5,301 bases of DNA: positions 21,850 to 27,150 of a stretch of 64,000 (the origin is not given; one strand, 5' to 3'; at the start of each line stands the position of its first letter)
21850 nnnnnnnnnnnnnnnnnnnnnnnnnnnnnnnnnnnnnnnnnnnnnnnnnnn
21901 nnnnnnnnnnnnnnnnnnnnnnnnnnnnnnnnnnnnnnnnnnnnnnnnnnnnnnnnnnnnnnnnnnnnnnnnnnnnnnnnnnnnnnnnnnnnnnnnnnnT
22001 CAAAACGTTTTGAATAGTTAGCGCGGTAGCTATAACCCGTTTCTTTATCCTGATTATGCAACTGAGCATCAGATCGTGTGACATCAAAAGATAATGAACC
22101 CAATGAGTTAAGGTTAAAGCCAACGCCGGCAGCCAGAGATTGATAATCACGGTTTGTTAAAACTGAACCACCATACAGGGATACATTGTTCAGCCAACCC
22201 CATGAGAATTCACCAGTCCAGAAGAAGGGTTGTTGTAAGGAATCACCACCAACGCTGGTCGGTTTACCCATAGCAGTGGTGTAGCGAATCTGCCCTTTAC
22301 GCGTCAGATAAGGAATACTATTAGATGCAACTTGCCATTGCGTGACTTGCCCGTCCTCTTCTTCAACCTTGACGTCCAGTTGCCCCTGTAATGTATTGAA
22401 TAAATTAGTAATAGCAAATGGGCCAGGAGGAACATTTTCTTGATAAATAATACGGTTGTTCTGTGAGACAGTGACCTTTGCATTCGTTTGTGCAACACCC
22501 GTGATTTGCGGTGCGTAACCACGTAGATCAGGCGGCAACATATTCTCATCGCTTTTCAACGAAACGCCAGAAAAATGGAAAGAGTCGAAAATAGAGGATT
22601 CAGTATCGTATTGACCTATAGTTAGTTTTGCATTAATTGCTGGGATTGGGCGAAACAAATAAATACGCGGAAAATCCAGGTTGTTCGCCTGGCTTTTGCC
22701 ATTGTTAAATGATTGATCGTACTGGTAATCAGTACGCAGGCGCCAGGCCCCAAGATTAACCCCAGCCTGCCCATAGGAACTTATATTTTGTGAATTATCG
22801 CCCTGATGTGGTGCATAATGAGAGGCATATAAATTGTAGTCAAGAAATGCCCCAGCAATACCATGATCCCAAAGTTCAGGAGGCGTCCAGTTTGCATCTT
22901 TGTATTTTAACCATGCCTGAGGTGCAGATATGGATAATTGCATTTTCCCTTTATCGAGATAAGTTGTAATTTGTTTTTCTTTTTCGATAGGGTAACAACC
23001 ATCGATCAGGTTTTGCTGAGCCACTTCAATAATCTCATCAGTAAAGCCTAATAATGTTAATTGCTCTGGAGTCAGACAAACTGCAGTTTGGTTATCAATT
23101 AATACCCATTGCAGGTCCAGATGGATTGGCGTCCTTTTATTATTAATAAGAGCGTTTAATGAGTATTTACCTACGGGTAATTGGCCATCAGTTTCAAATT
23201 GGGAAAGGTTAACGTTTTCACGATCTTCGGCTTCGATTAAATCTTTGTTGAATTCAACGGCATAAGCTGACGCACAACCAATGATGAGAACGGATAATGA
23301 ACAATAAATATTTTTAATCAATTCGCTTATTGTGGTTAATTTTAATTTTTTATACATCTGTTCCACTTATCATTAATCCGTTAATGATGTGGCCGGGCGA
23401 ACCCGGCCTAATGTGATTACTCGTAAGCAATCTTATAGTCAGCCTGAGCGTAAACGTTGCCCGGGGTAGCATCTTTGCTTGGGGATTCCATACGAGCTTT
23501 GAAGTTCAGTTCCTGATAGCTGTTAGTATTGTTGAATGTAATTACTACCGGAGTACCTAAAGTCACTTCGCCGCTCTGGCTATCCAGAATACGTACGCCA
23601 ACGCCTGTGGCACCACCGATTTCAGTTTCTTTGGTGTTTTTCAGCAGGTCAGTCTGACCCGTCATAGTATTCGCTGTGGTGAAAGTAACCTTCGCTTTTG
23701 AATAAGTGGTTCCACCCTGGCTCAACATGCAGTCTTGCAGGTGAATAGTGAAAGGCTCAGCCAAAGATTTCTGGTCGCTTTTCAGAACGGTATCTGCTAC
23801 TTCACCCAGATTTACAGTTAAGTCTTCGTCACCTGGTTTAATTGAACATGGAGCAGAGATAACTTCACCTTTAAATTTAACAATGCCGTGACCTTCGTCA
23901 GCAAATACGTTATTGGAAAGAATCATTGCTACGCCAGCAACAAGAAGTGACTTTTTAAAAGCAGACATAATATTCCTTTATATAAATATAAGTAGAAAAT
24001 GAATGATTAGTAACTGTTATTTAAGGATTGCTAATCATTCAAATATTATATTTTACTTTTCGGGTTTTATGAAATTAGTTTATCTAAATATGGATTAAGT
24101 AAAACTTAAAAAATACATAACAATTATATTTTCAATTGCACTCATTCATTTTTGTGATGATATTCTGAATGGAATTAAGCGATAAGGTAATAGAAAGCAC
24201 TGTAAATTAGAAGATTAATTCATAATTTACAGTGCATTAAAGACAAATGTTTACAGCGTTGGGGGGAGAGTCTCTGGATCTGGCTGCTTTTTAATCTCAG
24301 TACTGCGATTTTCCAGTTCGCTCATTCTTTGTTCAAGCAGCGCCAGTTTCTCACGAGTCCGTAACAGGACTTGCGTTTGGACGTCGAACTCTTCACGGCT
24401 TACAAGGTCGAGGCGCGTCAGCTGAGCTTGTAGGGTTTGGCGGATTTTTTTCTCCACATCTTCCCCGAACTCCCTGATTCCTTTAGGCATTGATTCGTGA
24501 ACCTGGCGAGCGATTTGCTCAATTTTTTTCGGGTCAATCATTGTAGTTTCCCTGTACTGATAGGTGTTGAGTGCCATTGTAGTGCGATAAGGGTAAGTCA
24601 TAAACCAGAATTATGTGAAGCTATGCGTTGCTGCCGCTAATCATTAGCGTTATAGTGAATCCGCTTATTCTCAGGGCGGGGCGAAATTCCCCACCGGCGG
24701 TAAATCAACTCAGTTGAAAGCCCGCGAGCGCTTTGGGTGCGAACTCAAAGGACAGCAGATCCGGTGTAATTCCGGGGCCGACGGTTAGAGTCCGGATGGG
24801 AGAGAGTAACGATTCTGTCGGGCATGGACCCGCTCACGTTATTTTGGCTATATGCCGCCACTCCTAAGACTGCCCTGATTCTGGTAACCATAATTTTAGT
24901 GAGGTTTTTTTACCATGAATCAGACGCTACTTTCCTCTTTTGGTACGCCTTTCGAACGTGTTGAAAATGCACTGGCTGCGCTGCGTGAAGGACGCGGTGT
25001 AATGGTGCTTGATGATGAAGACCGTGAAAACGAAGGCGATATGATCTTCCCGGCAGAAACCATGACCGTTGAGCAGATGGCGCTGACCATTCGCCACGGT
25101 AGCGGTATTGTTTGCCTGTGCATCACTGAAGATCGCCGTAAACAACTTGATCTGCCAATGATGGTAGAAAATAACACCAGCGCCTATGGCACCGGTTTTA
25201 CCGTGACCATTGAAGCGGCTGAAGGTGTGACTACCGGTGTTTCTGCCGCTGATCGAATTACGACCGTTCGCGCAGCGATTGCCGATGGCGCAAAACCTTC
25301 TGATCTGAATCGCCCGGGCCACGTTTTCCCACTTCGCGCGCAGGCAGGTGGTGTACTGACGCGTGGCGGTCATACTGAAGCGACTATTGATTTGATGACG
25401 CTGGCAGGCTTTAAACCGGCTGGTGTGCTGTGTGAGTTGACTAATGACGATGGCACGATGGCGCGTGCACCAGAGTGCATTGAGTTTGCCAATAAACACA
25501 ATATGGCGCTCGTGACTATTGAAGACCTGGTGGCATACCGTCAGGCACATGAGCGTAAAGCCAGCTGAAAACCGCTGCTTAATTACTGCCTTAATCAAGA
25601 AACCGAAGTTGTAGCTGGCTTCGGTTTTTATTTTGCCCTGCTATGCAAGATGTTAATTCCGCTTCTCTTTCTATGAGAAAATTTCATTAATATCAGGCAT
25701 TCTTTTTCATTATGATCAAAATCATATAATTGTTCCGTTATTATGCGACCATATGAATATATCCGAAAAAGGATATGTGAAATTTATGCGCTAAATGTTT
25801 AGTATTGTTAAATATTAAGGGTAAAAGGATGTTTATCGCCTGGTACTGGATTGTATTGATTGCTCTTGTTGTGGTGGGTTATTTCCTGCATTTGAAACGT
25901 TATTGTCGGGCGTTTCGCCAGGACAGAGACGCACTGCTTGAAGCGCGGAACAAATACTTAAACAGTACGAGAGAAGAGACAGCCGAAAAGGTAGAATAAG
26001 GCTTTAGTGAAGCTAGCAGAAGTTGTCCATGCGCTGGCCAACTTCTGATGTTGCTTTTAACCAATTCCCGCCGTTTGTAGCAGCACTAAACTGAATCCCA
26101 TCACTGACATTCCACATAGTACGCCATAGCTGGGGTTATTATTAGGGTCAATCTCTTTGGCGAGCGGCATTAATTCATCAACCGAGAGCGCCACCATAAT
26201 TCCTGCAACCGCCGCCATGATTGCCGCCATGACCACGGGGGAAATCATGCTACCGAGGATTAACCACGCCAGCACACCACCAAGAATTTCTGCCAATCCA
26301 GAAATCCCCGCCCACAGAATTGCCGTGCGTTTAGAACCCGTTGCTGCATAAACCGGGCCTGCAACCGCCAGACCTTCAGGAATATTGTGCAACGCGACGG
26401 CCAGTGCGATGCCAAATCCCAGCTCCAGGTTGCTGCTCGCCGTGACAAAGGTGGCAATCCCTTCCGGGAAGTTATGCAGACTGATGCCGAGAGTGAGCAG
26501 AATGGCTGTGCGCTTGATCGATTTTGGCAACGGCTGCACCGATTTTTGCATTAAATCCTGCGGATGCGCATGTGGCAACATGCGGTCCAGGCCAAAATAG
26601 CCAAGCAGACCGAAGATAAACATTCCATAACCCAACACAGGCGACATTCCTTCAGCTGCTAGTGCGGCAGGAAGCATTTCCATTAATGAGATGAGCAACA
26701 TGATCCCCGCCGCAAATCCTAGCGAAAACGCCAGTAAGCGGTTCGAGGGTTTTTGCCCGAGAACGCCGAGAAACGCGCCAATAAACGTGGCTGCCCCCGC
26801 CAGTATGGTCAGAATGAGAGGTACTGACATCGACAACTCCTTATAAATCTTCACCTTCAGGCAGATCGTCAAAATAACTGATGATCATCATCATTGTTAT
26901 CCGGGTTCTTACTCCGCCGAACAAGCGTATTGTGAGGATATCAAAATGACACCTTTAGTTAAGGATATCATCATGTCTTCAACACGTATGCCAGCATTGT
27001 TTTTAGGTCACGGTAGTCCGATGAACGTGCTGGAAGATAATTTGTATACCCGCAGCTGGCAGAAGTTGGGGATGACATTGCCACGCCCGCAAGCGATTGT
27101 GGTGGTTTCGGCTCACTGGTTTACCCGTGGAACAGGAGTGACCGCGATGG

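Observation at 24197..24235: Perfect 13-bp AT-rich inverted repeat 16 nt downstream of ubiK, upstream of the fimbrial promoter region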

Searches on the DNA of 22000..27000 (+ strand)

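Call 7: search_rna_families(source=window, start=22000, end=27000, threshold=evalue, max_evalue=1)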
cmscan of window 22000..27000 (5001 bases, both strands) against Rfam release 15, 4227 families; matches with E-value up to 1: 3.
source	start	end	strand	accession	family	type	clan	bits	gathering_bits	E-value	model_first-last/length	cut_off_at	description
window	24663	24811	+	RF00050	FMN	Cis-reg; riboswitch;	-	120.9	66.2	8.6e-29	1-138/138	no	FMN riboswitch aptamer (RFN element)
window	26809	26899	-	RF00145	snoZ105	Gene; snRNA; snoRNA; CD-box;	-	26.4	45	0.29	1-72/72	no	Small nucleolar RNA Z105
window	24741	24809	+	RF01689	AdoCbl-II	Cis-reg; riboswitch;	CL00101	22.3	36.5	0.11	1-81/81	no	AdoCbl-II (Cobalamin/B12) riboswitch aptamer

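Call 9: search_dna_similar(query=window:23950-24560:+, collection=ecoli_genomes, mode=near, rows=spread, max_rows=30)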
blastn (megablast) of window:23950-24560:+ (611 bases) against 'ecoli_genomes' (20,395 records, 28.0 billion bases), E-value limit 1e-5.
Records with a match: 5426; places in all: 5430; records where one place covers at least 80% of the query: 3326.
Genomes with a match: 5426 of 5426; with a place that covers at least 80% of the query: 3326. Places per genome that has any: lowest 1, median 1, highest 2. On chromosomes: 5429 places; on plasmids: 1.
Best place of each record, by identity: >=99% 1231; 95-99% 1904; 90-95% 2291.
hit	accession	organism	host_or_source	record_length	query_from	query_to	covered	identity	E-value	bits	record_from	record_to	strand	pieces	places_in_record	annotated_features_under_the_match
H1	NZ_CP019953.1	Escherichia coli M8 strain M8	Mus musculus C57Bl/6J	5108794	1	611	100%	100.0%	0e+0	1129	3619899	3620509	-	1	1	ubiK: ubiquinone biosynthesis accessory factor UbiK | ygiL: fimbrial-like protein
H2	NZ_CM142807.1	Escherichia coli strain GPEC617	chicken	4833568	1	611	100%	100.0%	0e+0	1129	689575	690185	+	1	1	ubiK: ubiquinone biosynthesis accessory factor UbiK | ygiL: fimbrial-like protein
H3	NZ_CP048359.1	Escherichia coli strain 53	environment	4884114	1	611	100%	99.8%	0e+0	1123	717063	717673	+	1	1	ubiK: ubiquinone biosynthesis accessory factor UbiK | ygiL: fimbrial-like protein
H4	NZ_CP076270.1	Escherichia coli strain Ceylon31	Bos taurus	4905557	1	611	100%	99.8%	0e+0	1123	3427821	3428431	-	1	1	ubiK: ubiquinone biosynthesis accessory factor UbiK | ygiL: fimbrial-like protein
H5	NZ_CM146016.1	Escherichia coli strain YJR_complete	Tool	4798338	1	611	100%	99.8%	0e+0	1123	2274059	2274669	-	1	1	ubiK: ubiquinone biosynthesis accessory factor UbiK | ygiL: fimbrial-like protein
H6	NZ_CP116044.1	Escherichia coli strain STEC1575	Homo sapiens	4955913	1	611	100%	99.7%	0e+0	1118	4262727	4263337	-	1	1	ubiK: ubiquinone biosynthesis accessory factor UbiK | ygiL: fimbrial-like protein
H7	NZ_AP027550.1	Escherichia coli strain LR-51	Homo sapiens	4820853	1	611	100%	99.5%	0e+0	1112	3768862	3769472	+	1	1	ubiK: ubiquinone biosynthesis accessory factor UbiK | ygiL: fimbrial-like protein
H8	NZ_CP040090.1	Escherichia coli strain FT130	Migratory bird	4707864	1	611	100%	95.8%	0e+0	985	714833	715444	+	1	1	ubiK: ubiquinone biosynthesis accessory factor UbiK | ygiL: fimbrial-like protein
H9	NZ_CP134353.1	Escherichia coli strain TUM17668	Homo sapiens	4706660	1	611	100%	95.8%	0e+0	985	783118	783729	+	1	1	ubiK: ubiquinone biosynthesis accessory factor UbiK | ygiL: fimbrial-like protein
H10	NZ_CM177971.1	Escherichia coli strain B25FEP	Gallus gallus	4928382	1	611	100%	95.8%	0e+0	985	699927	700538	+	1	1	ubiK: ubiquinone biosynthesis accessory factor UbiK | ygiL: fimbrial-like protein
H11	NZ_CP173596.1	Escherichia coli strain 98192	Homo sapiens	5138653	1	611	100%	95.3%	0e+0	968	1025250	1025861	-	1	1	ubiK: ubiquinone biosynthesis accessory factor UbiK | ygiL: fimbrial-like protein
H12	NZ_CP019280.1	Escherichia coli strain 13P484A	pig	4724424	1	611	100%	95.1%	0e+0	963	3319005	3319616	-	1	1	ubiK: ubiquinone biosynthesis accessory factor UbiK | ygiL: fimbrial-like protein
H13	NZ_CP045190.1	Escherichia coli strain NT1F31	pig manure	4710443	1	611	100%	95.1%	0e+0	963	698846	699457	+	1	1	ubiK: ubiquinone biosynthesis accessory factor UbiK | ygiL: fimbrial-like protein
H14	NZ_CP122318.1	Escherichia coli strain HT873X1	missing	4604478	1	611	100%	95.1%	0e+0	963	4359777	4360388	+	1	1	ubiK: ubiquinone biosynthesis accessory factor UbiK | ygiL: fimbrial-like protein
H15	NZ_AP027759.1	Escherichia coli strain 2017-02-1CC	Homo sapiens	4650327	1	611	100%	95.1%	0e+0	963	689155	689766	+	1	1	ubiK: ubiquinone biosynthesis accessory factor UbiK | ygiL: fimbrial-like protein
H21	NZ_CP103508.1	Escherichia coli O25b:H4-ST131 strain 5506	Homo sapiens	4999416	362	611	41%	93.2%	2e-98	368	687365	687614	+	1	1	ubiK: ubiquinone biosynthesis accessory factor UbiK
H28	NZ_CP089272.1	Escherichia coli O157:H7 strain M1300706001A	Homo sapiens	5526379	362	611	41%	92.0%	2e-93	351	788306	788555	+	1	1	ubiK: ubiquinone biosynthesis accessory factor UbiK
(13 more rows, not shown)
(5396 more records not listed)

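Call 10: search_dna_similar(query=window:24190-24242:+, collection=ecoli_genomes, mode=distant, rows=spread, max_rows=30, max_evalue=10)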
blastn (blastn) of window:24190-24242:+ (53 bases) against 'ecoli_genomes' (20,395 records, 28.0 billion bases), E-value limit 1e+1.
Records with a match: 3361; places in all: 3651; records where one place covers at least 80% of the query: 3361.
Genomes with a match: 3361 of 5426; with a place that covers at least 80% of the query: 3361. Places per genome that has any: lowest 1, median 1, highest 2. On chromosomes: 3651 places; on plasmids: 0.
Best place of each record, by identity: >=99% 287; 95-99% 3065; 90-95% 9.
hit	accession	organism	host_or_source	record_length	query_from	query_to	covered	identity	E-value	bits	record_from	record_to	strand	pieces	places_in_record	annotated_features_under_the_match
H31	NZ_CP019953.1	Escherichia coli M8 strain M8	Mus musculus C57Bl/6J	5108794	1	53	100%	100.0%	4e-18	97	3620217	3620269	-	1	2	none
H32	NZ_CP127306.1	Escherichia coli strain C51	Bos taurus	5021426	1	53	100%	100.0%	4e-18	97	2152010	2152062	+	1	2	none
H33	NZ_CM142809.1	Escherichia coli strain GPEC548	chicken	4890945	1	53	100%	100.0%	4e-18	97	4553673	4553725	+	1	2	none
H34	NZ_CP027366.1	Escherichia coli strain 89-3156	missing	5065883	1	53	100%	98.1%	2e-16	92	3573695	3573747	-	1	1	ubiK: ubiquinone biosynthesis accessory factor UbiK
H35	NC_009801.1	Escherichia coli O139:H28 str. E24377A strain E24377A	-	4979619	1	53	100%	98.1%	2e-16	92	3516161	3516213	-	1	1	none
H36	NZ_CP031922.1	Escherichia coli O26:H11 strain FWSEC0001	Homo sapiens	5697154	1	53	100%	98.1%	2e-16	92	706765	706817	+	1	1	none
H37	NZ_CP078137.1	Escherichia coli strain Sx181-0-1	urine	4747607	1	53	100%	98.1%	2e-16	92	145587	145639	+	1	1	none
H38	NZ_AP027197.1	Escherichia coli strain 02E060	Homo sapiens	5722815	1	53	100%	98.1%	2e-16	92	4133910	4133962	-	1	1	none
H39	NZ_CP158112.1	Escherichia coli strain EC187792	Homo sapiens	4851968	1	53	100%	98.1%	2e-16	92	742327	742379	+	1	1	none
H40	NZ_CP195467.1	Escherichia coli strain 22AR0322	Homo sapiens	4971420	1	53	100%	98.1%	2e-16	92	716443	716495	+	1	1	none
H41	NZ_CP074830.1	Escherichia coli strain 7_15_5C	bovine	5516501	1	53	100%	98.1%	2e-16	92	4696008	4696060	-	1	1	none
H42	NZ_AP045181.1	Escherichia coli strain JNEC-KY208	Homo sapiens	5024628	1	53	100%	98.1%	2e-16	92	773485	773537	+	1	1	none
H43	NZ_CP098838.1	Escherichia coli strain CUVET18-1530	Canis lupus familiaris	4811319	1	53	100%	98.1%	2e-16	92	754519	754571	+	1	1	none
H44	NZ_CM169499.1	Escherichia coli strain EC02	Homo sapiens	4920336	1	53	100%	98.1%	2e-16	92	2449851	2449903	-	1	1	none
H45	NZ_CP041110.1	Escherichia coli strain ECCTRSRTH03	Swine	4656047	1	53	100%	96.2%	2e-15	88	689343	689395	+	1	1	none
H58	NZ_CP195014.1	Escherichia coli strain MC1061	Laboratory strain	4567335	1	53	100%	96.2%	2e-15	88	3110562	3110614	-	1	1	none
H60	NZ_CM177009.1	Escherichia coli strain VL7S7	Homo sapiens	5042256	9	53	85%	97.8%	4e-12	78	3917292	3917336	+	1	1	none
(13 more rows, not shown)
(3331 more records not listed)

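Call 11: get_annotated_region(hit=H58, flank=1500)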
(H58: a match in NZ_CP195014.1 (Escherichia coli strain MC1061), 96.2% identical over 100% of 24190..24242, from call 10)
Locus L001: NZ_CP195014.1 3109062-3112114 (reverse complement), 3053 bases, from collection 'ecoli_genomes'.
description: Escherichia coli strain MC1061 chromosome, complete genome
organism: Escherichia coli strain MC1061 (NCBI taxid 562)
replicon: chromosome; assembly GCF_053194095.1
host: -; source: Laboratory strain; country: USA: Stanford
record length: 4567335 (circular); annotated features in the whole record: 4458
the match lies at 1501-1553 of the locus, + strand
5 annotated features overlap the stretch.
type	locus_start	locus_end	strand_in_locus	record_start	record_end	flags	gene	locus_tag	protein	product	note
CDS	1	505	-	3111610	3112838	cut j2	-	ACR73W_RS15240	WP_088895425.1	IS3-like element IS2 family transposase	programmed frameshift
CDS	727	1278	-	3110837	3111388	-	ygiL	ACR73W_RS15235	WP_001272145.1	fimbrial-like protein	-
CDS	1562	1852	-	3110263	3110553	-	ubiK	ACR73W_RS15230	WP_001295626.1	ubiquinone biosynthesis accessory factor UbiK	-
riboswitch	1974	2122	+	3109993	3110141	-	-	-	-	riboswitch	FMN riboswitch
CDS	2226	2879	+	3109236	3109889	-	ribB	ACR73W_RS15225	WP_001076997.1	3,4-dihydroxy-2-butanone-4-phosphate synthase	-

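Call 12: get_annotated_region(hit=H28, flank=2500)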
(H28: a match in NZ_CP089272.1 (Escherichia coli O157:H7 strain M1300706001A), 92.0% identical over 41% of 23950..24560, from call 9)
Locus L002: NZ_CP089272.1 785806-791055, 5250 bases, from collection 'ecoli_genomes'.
description: Escherichia coli O157:H7 strain M1300706001A chromosome, complete genome
organism: Escherichia coli O157:H7 strain M1300706001A (NCBI taxid 83334)
replicon: chromosome; assembly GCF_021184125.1
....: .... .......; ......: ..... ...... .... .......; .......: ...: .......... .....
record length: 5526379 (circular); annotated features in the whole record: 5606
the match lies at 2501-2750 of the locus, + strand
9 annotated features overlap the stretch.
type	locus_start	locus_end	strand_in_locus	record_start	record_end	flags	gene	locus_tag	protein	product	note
CDS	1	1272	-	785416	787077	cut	yqiK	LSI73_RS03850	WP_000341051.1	flotillin family protein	-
CDS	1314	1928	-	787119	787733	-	yqiJ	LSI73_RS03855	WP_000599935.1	OB-fold-containig protein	-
CDS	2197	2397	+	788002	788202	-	glgS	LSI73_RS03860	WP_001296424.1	cell surface composition regulator GlgS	-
CDS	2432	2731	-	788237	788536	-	ubiK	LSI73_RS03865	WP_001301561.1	ubiquinone biosynthesis accessory factor UbiK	-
riboswitch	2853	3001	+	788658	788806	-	-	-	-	riboswitch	FMN riboswitch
CDS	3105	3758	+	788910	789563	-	ribB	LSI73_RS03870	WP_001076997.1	3,4-dihydroxy-2-butanone-4-phosphate synthase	-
CDS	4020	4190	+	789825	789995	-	yqiD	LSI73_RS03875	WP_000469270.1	protein YqiD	-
CDS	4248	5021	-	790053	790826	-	zupT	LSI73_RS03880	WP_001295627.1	zinc transporter ZupT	-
CDS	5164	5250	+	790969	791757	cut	ygiD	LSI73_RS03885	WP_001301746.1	4,5-DOPA dioxygenase extradiol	-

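Call 13: get_annotated_region(hit=H21, flank=2500)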
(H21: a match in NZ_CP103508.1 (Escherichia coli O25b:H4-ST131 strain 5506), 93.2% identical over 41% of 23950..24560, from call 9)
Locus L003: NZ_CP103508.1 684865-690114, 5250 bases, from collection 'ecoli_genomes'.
description: Escherichia coli O25b:H4-ST131 strain 5506 chromosome, complete genome
organism: Escherichia coli O25b:H4-ST131 strain 5506 (NCBI taxid 941322)
replicon: chromosome; assembly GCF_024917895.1
host: Homo sapiens; source: blood; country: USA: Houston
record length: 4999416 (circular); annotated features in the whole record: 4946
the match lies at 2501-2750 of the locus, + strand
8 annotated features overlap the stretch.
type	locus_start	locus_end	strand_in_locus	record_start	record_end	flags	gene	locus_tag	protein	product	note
CDS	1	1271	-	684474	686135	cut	yqiK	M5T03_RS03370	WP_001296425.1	flotillin family protein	-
CDS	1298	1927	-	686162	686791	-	yqiJ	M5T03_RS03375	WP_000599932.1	OB-fold-containig protein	-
CDS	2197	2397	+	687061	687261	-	glgS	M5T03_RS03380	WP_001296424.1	cell surface composition regulator GlgS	-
CDS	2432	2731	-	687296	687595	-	ubiK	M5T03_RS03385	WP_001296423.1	ubiquinone biosynthesis accessory factor UbiK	-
riboswitch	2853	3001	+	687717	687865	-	-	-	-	riboswitch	FMN riboswitch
CDS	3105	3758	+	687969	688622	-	ribB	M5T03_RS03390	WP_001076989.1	3,4-dihydroxy-2-butanone-4-phosphate synthase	-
CDS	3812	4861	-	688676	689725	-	-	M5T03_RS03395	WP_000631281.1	pilus protein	-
CDS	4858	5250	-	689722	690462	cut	-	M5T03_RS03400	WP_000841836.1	fimbrial biogenesis chaperone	-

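Call 14: get_annotated_region(hit=H1, flank=1500)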
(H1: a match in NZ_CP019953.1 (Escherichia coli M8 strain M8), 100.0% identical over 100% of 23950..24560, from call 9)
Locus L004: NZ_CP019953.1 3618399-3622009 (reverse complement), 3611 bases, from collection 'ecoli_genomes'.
description: Escherichia coli M8 chromosome, complete genome
organism: Escherichia coli M8 strain M8 (NCBI taxid 1392854)
replicon: chromosome; assembly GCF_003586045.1
host: Mus musculus C57Bl/6J; source: ob/ob mice; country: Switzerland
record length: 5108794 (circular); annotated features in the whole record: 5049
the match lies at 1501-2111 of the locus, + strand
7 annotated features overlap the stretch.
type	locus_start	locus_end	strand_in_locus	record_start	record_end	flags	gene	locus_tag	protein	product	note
CDS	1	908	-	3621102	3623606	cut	-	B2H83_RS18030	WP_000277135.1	fimbria/pilus outer membrane usher protein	-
CDS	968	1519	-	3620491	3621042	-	ygiL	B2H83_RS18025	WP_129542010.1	fimbrial-like protein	-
CDS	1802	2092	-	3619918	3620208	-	ubiK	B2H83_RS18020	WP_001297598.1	ubiquinone biosynthesis accessory factor UbiK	-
riboswitch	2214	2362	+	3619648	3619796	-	-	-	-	riboswitch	FMN riboswitch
CDS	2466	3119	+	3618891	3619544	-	ribB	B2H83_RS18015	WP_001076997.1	3,4-dihydroxy-2-butanone-4-phosphate synthase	-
CDS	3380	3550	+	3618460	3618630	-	yqiD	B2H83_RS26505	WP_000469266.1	protein YqiD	-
CDS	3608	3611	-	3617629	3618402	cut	zupT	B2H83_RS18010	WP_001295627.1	zinc transporter ZupT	-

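Call 39: get_annotated_region(hit=H35, flank=150)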
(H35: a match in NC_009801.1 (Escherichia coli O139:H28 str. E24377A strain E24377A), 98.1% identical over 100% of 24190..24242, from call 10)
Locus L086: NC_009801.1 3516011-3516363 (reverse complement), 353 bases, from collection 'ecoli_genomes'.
description: Escherichia coli O139:H28 str. E24377A, complete sequence
organism: Escherichia coli O139:H28 str. E24377A strain E24377A (NCBI taxid 331111)
replicon: chromosome; assembly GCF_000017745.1
host: -; source: -; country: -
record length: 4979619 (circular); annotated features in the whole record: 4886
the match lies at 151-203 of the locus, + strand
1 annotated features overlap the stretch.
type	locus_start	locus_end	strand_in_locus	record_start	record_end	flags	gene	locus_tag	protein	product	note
CDS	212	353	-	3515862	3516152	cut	ubiK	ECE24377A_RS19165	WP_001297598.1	ubiquinone biosynthesis accessory factor UbiK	-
